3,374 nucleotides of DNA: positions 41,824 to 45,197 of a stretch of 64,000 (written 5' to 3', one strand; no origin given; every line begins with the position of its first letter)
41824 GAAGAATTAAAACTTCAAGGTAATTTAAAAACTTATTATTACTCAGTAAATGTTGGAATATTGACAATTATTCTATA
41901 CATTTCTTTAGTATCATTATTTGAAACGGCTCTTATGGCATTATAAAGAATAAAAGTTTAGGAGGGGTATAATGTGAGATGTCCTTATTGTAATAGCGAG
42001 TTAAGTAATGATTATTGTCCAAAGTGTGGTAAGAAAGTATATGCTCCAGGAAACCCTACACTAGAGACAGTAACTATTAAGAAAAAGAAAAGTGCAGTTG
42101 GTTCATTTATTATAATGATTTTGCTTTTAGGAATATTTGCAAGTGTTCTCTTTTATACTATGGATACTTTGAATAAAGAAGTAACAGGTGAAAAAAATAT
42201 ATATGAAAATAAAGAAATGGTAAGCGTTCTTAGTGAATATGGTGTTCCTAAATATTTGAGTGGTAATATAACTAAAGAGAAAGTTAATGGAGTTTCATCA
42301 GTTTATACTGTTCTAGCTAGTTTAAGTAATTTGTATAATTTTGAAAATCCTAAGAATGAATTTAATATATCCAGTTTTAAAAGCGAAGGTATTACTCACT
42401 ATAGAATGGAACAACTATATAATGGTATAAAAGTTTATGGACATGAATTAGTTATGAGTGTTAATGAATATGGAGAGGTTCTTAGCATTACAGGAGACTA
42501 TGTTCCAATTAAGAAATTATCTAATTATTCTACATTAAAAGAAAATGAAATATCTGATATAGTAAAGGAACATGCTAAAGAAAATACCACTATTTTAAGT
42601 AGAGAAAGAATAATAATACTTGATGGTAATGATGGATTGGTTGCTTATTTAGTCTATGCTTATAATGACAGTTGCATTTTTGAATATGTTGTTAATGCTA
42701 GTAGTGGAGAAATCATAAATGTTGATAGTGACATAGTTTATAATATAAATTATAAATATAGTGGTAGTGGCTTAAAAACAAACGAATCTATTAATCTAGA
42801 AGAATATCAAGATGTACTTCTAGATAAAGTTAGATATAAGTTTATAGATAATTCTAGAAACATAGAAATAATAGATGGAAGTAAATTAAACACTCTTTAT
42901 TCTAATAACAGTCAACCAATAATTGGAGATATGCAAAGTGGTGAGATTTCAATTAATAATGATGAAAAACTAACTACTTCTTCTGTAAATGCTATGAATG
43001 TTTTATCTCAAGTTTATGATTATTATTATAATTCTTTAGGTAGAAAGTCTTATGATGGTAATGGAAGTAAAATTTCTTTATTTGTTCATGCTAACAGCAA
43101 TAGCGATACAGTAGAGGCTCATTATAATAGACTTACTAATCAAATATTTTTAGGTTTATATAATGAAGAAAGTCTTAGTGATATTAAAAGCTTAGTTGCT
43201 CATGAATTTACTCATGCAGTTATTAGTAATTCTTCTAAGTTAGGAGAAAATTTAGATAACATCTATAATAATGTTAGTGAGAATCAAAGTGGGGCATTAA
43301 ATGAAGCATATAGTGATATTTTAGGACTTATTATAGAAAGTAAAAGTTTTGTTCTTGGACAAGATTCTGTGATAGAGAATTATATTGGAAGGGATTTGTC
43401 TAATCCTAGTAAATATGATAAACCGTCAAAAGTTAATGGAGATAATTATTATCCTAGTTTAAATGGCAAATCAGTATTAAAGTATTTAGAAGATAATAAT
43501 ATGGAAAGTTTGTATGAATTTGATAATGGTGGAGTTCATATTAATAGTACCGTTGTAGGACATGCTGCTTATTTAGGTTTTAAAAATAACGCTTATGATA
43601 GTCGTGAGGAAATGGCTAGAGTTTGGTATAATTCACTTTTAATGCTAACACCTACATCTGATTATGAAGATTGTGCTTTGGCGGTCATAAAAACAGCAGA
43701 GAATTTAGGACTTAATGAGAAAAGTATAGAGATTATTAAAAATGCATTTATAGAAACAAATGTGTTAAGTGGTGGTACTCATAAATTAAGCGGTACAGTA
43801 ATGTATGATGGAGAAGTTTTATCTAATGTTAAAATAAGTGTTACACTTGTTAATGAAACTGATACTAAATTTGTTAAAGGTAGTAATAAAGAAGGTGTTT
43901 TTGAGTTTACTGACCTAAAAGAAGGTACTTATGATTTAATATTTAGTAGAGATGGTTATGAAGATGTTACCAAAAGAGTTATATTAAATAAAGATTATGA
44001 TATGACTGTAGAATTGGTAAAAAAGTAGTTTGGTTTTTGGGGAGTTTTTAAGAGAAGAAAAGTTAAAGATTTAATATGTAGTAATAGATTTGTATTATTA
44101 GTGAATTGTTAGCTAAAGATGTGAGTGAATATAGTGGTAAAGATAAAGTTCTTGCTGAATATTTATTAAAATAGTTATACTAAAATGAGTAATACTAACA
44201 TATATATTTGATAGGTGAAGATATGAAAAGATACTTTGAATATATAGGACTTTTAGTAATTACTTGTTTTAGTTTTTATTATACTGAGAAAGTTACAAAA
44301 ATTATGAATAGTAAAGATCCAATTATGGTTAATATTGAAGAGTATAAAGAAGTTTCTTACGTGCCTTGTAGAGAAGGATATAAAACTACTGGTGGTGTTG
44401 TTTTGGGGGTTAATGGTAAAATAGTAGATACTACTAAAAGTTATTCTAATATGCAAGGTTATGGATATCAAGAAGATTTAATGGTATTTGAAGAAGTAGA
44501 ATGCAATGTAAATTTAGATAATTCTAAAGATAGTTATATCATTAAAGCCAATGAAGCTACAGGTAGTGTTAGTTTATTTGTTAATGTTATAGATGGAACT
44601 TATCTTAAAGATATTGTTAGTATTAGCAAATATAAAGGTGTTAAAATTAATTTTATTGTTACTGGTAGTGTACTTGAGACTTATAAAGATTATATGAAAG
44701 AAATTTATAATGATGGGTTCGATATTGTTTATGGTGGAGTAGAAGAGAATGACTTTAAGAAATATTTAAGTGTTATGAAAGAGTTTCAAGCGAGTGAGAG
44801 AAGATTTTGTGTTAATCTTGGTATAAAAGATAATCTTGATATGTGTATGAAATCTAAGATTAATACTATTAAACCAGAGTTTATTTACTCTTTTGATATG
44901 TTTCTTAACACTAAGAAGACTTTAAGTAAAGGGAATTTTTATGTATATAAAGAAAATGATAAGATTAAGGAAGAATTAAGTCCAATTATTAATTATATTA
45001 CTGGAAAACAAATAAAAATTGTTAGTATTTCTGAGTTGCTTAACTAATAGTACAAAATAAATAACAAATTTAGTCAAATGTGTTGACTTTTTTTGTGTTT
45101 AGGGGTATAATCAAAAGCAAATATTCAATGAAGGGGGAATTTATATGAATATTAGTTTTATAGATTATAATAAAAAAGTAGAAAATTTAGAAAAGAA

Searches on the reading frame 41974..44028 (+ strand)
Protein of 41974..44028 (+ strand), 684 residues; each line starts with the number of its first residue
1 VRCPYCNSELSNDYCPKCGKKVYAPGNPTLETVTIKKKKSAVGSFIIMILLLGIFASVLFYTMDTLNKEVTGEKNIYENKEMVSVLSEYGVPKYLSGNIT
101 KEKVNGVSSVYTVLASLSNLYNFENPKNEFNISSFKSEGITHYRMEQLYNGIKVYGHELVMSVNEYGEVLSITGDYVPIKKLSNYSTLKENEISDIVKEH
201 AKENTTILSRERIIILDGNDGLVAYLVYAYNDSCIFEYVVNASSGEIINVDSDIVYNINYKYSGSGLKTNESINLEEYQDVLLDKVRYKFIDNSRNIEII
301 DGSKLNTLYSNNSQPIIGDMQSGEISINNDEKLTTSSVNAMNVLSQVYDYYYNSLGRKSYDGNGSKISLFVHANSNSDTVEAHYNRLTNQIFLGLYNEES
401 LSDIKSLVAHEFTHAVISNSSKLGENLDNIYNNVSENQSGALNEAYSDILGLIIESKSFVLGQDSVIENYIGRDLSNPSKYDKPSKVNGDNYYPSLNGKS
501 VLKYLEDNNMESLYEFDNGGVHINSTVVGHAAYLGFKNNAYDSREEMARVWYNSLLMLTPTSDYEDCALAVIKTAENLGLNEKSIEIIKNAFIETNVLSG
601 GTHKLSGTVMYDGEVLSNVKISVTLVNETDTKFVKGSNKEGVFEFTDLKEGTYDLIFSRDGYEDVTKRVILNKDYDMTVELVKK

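Call 3: search_protein_families(library=pfam, proteins=[window:41974-44028:+], max_evalue=0.1)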
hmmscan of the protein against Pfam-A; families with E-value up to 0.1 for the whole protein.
window:41974-44028:+ (684 aa): 15 families
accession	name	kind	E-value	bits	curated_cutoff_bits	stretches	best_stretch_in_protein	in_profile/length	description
PF02868.21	Peptidase_M4_C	-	2.1e-26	93.2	24.4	1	436-597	6-165/165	Thermolysin metallopeptidase, alpha-helical domain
PF01447.24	Peptidase_M4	-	6e-14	53.2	22.4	1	286-417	21-144/145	Thermolysin metallopeptidase, catalytic domain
PF07504.19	FTP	-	3.8e-11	43.1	21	1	138-176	13-51/51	Fungalysin/Thermolysin Propeptide Motif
PF13620.12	CarboxypepD_reg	-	1.7e-09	38.4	32.3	1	605-679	2-79/82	Carboxypeptidase regulatory-like domain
PF13715.12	CarbopepD_reg_2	-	7.3e-07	29.6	32.2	1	606-679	2-72/88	CarboxypepD_reg-like domain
PF20608.4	Phage_tube_C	-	0.0015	19.2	24.1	1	645-670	52-77/82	Phage tail tube protein C-terminal domain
PF08308.17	PEGA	-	0.0015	18.8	20.8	1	645-681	29-67/71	PEGA domain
PF10670.15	DUF4198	-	0.0044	17.6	34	1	604-653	148-201/209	Domain of unknown function (DUF4198)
PF17802.7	SpaA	-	0.0098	16.5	23.1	1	612-662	12-65/91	Prealbumin-like fold domain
PF17210.9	SdrD_B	-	0.011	16.4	29.7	1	621-662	27-70/112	SdrD B-like domain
PF09430.16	EMC7_beta-sandw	-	0.014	16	26.6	1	620-673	9-61/122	ER membrane protein complex subunit 7, beta-sandwich domain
PF10026.15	DUF2268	-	0.015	15.2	23.6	1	360-419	16-80/195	Predicted Zn-dependent protease (DUF2268)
PF12773.13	DZR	-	0.026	15.1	27.3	1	3-22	15-34/45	Double zinc ribbon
PF01105.29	EMP24_GP25L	-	0.029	14.9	25.9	1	612-672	34-94/182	emp24/gp25L/p24 family/GOLD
PF03413.25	PepSY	-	0.045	14.5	24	0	193-250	7-59/60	Peptidase propeptide and YPEB domain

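Call 4: search_protein_families(library=ncbifam, proteins=[window:41974-44028:+], max_evalue=0.1)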
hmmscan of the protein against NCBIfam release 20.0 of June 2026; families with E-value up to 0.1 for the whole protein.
window:41974-44028:+ (684 aa): 4 families
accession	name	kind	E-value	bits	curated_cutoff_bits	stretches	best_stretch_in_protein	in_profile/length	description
NF047971.1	ThermolysLepto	equivalog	6.6e-07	27.8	1350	1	341-668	352-687/776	M4 family metalopeptidase thermolysin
NF045902.1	MetaloprotProALeg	equivalog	0.00026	19.8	900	0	136-203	66-131/539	zinc metalloprotease ProA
NF011380.0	PRK14805.1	equivalog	0.00072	18.7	421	1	483-549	23-85/302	ornithine carbamoyltransferase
NF052650.1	YknW_fam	equivalog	0.093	12.2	110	0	27-86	23-80/213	YknW family membrane protein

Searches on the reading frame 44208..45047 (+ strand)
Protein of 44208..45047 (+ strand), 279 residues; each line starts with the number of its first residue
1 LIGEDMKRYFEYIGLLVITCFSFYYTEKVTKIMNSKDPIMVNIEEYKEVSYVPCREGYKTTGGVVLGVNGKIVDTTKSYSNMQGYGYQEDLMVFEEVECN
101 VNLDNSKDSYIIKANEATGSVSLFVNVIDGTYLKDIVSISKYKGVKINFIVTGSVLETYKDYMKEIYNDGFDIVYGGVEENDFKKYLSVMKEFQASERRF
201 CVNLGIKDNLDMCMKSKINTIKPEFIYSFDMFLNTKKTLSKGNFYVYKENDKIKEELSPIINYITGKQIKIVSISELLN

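Call 3: search_protein_families(library=pfam, proteins=[window:44208-45047:+], max_evalue=0.1)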
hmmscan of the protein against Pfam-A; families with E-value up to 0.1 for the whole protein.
window:44208-45047:+ (279 aa): 1 family
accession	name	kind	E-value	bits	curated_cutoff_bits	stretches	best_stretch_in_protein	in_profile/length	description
PF01522.26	Polysacc_deac_1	-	0.01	16.3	23.1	1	120-173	8-61/124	Polysaccharide deacetylase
